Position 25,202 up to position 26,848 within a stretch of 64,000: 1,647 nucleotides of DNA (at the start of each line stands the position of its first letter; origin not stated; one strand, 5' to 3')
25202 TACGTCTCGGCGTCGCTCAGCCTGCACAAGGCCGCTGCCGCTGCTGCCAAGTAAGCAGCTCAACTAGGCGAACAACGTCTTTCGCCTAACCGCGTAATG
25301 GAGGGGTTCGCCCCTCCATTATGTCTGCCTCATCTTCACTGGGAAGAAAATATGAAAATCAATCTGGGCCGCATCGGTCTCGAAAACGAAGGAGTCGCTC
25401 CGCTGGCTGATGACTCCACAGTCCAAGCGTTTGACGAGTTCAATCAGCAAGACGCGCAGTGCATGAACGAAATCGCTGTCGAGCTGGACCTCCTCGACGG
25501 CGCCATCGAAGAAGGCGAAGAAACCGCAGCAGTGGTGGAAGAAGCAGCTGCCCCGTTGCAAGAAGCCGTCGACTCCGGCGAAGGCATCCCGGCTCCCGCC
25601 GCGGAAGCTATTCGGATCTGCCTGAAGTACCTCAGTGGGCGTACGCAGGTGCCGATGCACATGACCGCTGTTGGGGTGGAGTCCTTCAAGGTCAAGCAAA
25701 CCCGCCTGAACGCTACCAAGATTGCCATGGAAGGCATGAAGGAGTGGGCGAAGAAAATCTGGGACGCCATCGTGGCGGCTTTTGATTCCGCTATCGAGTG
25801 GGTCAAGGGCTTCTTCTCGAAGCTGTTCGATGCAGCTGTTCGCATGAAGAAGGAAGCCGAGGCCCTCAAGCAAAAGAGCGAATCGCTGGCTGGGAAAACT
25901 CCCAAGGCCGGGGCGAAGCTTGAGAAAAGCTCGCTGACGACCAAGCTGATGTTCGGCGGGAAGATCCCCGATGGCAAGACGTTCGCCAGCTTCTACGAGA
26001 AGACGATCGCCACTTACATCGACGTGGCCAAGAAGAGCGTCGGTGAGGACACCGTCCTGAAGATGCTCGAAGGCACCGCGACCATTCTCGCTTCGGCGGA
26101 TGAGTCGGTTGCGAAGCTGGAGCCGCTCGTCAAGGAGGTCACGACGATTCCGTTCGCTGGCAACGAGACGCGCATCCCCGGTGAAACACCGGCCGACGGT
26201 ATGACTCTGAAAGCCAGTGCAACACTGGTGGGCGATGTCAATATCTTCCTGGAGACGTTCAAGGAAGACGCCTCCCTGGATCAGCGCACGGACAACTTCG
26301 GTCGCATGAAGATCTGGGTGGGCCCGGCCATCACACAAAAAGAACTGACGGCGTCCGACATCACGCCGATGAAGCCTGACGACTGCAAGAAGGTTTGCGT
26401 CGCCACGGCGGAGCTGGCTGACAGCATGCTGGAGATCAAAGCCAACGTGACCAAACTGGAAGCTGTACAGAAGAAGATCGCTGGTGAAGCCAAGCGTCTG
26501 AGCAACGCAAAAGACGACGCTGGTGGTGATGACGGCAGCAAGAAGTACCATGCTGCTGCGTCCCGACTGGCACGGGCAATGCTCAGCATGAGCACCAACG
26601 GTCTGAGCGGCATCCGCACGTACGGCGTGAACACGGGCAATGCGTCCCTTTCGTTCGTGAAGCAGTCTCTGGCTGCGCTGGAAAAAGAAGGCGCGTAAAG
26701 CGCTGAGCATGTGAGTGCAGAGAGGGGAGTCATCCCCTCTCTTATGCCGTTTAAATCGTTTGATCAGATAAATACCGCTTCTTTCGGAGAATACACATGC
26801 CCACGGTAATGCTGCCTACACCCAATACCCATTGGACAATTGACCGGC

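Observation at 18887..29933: Six tandem paralogues with Glu-rich propeptide-like N-termini and a conserved amphipathic core: candidate internal-body or ejected virion proteins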

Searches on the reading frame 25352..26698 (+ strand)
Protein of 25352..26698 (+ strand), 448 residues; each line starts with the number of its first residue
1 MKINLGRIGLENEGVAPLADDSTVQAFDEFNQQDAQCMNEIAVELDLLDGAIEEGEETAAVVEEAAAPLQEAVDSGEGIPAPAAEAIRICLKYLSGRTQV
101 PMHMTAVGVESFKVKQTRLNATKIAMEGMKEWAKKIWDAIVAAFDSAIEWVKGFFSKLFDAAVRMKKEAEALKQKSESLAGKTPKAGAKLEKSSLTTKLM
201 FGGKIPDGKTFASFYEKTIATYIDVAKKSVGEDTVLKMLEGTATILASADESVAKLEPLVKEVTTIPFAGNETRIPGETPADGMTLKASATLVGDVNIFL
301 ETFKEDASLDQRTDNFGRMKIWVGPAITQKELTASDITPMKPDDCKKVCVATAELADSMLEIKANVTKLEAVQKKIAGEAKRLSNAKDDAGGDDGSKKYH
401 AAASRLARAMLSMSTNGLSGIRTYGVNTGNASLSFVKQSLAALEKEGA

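Call 4: search_protein_families(library=phrogs, proteins=[window:25352-26698:+], max_evalue=0.01)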
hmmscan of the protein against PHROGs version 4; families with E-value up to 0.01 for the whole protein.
window:25352-26698:+ (448 aa): 7 families
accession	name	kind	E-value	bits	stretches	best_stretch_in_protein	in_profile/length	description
phrog_2497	-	head and packaging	1.7e-28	100.9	1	35-445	39-440/455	internal head protein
phrog_5750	-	head and packaging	1.6e-11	45.2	1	44-439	47-413/414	internal head protein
phrog_6807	-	head and packaging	1.9e-11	44.8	1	17-265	69-319/462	internal head protein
phrog_8282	-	head and packaging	1.1e-08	35.5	1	18-185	133-297/571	internal head protein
phrog_18993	-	unknown function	4.1e-05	23.4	1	30-375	90-422/485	-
phrog_32849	-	unknown function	0.0012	18.8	1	120-185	87-152/436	-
phrog_37766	-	unknown function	0.0067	16.7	1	29-158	39-167/441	-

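Call 6: search_dna_similar(query=window:25352-26698:+, collection=phages, mode=protein, max_rows=40, max_evalue=0.001)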
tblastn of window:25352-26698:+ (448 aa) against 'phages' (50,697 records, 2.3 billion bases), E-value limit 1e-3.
Records with a match: 16; places in all: 17; records where one place covers at least 80% of the query: 0.
Best place of each record, by identity: <60% 16.
By first word of the organism name: Ralstonia 8; Burkholderia 4; Serratia 2; Xanthomonas 1; Bacillus 1.
By host as written in the record: Ralstonia pseudosolanacearum 3; Burkholderia glumae 3; Ralstonia solanacearum 3; Serratia sp. ATCC 39006 2; - 2; Xanthomonas oryzae pv. oryzae 1; Burkholderia glumae LMG 2196 (= ATCC 33617) 1; Bacillus sp 1.
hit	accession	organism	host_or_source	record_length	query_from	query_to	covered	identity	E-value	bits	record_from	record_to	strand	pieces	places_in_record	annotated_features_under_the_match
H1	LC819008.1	Ralstonia phage FLC4-4C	Ralstonia pseudosolanacearum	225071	74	369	66%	25.3%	2e-12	76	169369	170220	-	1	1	hypothetical protein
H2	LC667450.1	Burkholderia phage FLC8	Burkholderia glumae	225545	74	369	66%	25.3%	2e-12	76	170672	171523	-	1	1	hypothetical protein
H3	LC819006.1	Ralstonia phage FLC4-11C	Ralstonia pseudosolanacearum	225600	74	369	66%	25.3%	2e-12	76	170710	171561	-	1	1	hypothetical protein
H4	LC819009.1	Ralstonia phage FLC4-5C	Ralstonia pseudosolanacearum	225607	74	369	66%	25.3%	2e-12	76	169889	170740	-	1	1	hypothetical protein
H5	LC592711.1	Burkholderia phage FLC6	Burkholderia glumae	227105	74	369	66%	25.3%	2e-12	76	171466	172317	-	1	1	hypothetical protein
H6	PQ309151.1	Ralstonia phage RsoM3USA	Ralstonia solanacearum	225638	74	369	66%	25.3%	3e-12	75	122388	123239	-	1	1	hypothetical protein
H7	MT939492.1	Xanthomonas phage Xoo-sp14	Xanthomonas oryzae pv. oryzae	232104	104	323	49%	25.0%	1e-3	48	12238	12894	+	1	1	hypothetical protein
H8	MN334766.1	Serratia phage PCH45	Serratia sp. ATCC 39006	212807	104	282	40%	26.1%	3e-5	53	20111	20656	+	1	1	hypothetical protein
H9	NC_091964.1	Serratia phage PCH45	Serratia sp. ATCC 39006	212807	104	282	40%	26.1%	3e-5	53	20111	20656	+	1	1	hypothetical protein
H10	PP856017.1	Burkholderia phage vB_BgluM-SURPRISE13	Burkholderia glumae LMG 2196 (= ATCC ...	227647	74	204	29%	33.6%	4e-12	74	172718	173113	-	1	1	phiKZ-like internal head family protein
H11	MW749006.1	Bacillus phage vB_BspM_AgentSmith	Bacillus sp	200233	77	204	29%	34.3%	3e-7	59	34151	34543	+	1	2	hypothetical protein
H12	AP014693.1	Ralstonia phage RSL2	-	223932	74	203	29%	33.1%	1e-12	76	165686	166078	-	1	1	hypothetical protein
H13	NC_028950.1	Ralstonia phage RSL2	-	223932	74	203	29%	33.1%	1e-12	76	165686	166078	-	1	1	internal head protein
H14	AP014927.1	Ralstonia phage RSF1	Ralstonia solanacearum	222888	74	203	29%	33.1%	8e-12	74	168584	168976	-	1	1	hypothetical protein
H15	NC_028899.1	Ralstonia phage RSF1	Ralstonia solanacearum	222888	74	203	29%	33.1%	8e-12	74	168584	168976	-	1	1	internal head protein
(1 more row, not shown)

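Call 8: search_protein_families(library=ncbifam, proteins=[window:25352-26698:+], max_evalue=1)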
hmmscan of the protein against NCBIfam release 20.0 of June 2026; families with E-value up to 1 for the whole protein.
window:25352-26698:+ (448 aa): 1 family
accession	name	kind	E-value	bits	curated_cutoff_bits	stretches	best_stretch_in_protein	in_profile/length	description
NF045670.1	quin_L_LdhH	equivalog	0.0083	14.4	800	1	86-180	487-580/706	L-lactate dehydrogenase (quinone) large subunit LdhH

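Call 9: search_protein_families(library=pfam, proteins=[window:25352-26698:+], max_evalue=1)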
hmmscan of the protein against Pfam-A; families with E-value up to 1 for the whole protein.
window:25352-26698:+ (448 aa): 5 families
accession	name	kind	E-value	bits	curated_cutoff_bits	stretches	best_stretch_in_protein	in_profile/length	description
PF12699.13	phiKZ_IP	-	1.6e-39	136.7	27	1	41-437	2-386/387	phiKZ-like phage internal head proteins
PF08653.15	DASH_Dam1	-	0.0084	16.4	26.6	1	353-377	6-30/56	DASH complex subunit Dam1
PF20234.3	DUF6591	-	0.032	14.5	27.1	1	167-258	107-199/228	Family of unknown function (DUF6591)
PF03586.18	Herpes_UL36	-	0.069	12.9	23.2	0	52-106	193-247/251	Herpesvirus UL36 tegument protein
PF00804.31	Syntaxin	-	0.11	12.7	26.7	1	353-406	12-67/157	Syntaxin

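Call 43: find_encoding_contigs(protein=window:25352-26698:+, flank=2000, max_places=4)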
Protein window:25352-26698:+ (448 aa): 2 contigs read that carry it; 2 places shown.
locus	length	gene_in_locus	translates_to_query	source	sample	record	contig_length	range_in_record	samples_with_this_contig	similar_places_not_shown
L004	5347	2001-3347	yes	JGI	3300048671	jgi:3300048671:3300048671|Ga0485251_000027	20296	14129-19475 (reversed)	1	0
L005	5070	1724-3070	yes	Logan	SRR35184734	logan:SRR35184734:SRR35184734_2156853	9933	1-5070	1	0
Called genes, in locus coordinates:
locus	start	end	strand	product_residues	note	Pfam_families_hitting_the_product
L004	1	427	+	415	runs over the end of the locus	?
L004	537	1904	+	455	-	PF12699:phiKZ_IP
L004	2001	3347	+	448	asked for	PF12699:phiKZ_IP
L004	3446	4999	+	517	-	-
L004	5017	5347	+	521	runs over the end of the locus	PF12699:phiKZ_IP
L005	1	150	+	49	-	?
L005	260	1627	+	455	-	PF12699:phiKZ_IP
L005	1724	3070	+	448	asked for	PF12699:phiKZ_IP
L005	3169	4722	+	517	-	-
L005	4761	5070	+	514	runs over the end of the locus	PF12699:phiKZ_IP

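Call 55: find_homologous_proteins(query=window:25352-26698:+, max_evalue=0.001)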
Query window:25352-26698:+ (448 aa): 4 proteins with E <= 0.001 among 8000 candidates.
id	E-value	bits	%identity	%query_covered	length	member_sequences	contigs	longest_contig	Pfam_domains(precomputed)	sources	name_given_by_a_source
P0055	1.1e-283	958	100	100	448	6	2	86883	PF12699.14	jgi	jgi:division protein CdvB (Snf7/Vps24/ESCRT-III family)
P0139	1.8e-106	375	51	89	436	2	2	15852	PF12699.14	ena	-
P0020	5.1e-71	258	38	98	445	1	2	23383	PF12699.14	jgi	jgi:hypothetical protein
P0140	2.0e-70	256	38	98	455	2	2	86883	PF12699.14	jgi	jgi:hypothetical protein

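Call 70: predict_structure(alignment_id=A5)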
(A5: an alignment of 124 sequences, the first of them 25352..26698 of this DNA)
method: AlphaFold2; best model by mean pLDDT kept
length: 448 residues; sequences in the alignment: 124
mean_pLDDT: 91.6   pTM: 0.89
mean pLDDT of the five models: 91.6, 89.4, 89.2, 89.1, 88.7
residues with pLDDT >= 90: 364; 70-90: 61; 50-70: 14; < 50: 9
segments of 3 or more residues with pLDDT < 50: 18-25
pLDDT, mean of each block of 10 residues (from residue 1): 79 57 53 87 90 93 93 96 95 94 80 95 94 92 92 94 97 98 96 91 95 98 95 96 94 90 95 95 97 97 97 95 96 93 98 98 95 95 84 81 92 95 97 97 92
secondary structure, 60 per line:
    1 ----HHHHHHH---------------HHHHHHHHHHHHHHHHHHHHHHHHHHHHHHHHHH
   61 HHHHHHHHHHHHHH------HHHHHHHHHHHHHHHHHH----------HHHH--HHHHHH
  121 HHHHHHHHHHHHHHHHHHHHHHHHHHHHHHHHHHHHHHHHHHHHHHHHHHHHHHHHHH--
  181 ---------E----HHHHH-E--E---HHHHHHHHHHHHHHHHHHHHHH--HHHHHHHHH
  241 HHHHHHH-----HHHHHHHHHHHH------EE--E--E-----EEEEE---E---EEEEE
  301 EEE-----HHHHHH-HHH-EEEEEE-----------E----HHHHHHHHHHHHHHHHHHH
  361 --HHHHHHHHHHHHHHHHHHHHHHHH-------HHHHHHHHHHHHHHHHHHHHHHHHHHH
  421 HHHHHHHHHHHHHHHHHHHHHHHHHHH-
elements in order: H5-11 H27-74 H81-98 H109-112 H115-178 H195-199 H208-229 H232-247 H253-264 E284-288 E296-303 H309-314 E320-325 H342-360 H363-386 H394-447

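Call 73: fold_search(model_id=the predicted structure, library=viral)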
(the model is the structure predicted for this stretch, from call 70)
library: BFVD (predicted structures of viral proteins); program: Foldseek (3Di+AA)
matches with E <= 10: 323; with E <= 0.001: 114
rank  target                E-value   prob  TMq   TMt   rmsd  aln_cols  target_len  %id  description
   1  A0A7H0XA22            8.7e-17  1.00  0.75  0.76   8.7       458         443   20  (no name in the UniProt tables at hand)
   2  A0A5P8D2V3            1.6e-15  1.00  0.67  0.64   8.2       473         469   18  (no name in the UniProt tables at hand)
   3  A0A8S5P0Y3            3.4e-15  1.00  0.75  0.64   7.0       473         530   16  Internal head protein [Myoviridae sp. ctLnO19]
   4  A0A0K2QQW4            1.4e-14  1.00  0.73  0.74   7.1       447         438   18  Uncharacterized protein [Ralstonia phage RSF1]
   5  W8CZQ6                2.0e-14  1.00  0.74  0.73   6.8       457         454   16  Virion structural protein [Erwinia phage PhiEaH1]
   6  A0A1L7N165            3.7e-14  1.00  0.70  0.55   6.8       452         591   15  Uncharacterized protein [Ralstonia phage RP12]
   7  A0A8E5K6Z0            4.6e-14  1.00  0.63  0.39  11.6       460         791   20  (no name in the UniProt tables at hand)
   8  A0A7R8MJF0            9.1e-14  1.00  0.71  0.67  11.5       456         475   16  Uncharacterized protein [Klebsiella phage vB_KvM-Eowyn]
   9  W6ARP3                3.1e-13  1.00  0.67  0.65   8.0       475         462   16  Uncharacterized protein [Erwinia phage Ea35-70]
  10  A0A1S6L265            5.0e-13  1.00  0.71  0.77   7.2       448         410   18  (no name in the UniProt tables at hand)
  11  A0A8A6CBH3            8.3e-13  1.00  0.70  0.76   5.3       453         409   15  (no name in the UniProt tables at hand)
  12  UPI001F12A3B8         1.2e-12  1.00  0.67  0.63   6.3       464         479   17  (no name look-up for this kind of identifier)
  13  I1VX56                2.0e-12  1.00  0.64  0.64  11.5       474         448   19  (no name in the UniProt tables at hand)
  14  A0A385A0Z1            2.2e-12  1.00  0.60  0.59   9.0       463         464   17  (no name in the UniProt tables at hand)
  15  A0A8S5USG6            6.6e-12  1.00  0.75  0.56   6.7       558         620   16  Uncharacterized protein [Myoviridae sp. ctijX18]
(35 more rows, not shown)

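Call 78: search_solved_structures(query=A5, max_evalue=0.01, show_alignments=3)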
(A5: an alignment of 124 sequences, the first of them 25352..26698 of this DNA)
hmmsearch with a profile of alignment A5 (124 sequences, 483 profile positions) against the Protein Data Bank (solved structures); distinct sequences matched with E-value up to 0.01: 2.
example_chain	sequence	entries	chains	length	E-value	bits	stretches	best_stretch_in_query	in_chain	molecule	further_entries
8y6v_K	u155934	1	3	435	3.2e-09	39.7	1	37-276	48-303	gp93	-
8y6v_N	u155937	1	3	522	3.7e-06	29.6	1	30-208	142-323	gp162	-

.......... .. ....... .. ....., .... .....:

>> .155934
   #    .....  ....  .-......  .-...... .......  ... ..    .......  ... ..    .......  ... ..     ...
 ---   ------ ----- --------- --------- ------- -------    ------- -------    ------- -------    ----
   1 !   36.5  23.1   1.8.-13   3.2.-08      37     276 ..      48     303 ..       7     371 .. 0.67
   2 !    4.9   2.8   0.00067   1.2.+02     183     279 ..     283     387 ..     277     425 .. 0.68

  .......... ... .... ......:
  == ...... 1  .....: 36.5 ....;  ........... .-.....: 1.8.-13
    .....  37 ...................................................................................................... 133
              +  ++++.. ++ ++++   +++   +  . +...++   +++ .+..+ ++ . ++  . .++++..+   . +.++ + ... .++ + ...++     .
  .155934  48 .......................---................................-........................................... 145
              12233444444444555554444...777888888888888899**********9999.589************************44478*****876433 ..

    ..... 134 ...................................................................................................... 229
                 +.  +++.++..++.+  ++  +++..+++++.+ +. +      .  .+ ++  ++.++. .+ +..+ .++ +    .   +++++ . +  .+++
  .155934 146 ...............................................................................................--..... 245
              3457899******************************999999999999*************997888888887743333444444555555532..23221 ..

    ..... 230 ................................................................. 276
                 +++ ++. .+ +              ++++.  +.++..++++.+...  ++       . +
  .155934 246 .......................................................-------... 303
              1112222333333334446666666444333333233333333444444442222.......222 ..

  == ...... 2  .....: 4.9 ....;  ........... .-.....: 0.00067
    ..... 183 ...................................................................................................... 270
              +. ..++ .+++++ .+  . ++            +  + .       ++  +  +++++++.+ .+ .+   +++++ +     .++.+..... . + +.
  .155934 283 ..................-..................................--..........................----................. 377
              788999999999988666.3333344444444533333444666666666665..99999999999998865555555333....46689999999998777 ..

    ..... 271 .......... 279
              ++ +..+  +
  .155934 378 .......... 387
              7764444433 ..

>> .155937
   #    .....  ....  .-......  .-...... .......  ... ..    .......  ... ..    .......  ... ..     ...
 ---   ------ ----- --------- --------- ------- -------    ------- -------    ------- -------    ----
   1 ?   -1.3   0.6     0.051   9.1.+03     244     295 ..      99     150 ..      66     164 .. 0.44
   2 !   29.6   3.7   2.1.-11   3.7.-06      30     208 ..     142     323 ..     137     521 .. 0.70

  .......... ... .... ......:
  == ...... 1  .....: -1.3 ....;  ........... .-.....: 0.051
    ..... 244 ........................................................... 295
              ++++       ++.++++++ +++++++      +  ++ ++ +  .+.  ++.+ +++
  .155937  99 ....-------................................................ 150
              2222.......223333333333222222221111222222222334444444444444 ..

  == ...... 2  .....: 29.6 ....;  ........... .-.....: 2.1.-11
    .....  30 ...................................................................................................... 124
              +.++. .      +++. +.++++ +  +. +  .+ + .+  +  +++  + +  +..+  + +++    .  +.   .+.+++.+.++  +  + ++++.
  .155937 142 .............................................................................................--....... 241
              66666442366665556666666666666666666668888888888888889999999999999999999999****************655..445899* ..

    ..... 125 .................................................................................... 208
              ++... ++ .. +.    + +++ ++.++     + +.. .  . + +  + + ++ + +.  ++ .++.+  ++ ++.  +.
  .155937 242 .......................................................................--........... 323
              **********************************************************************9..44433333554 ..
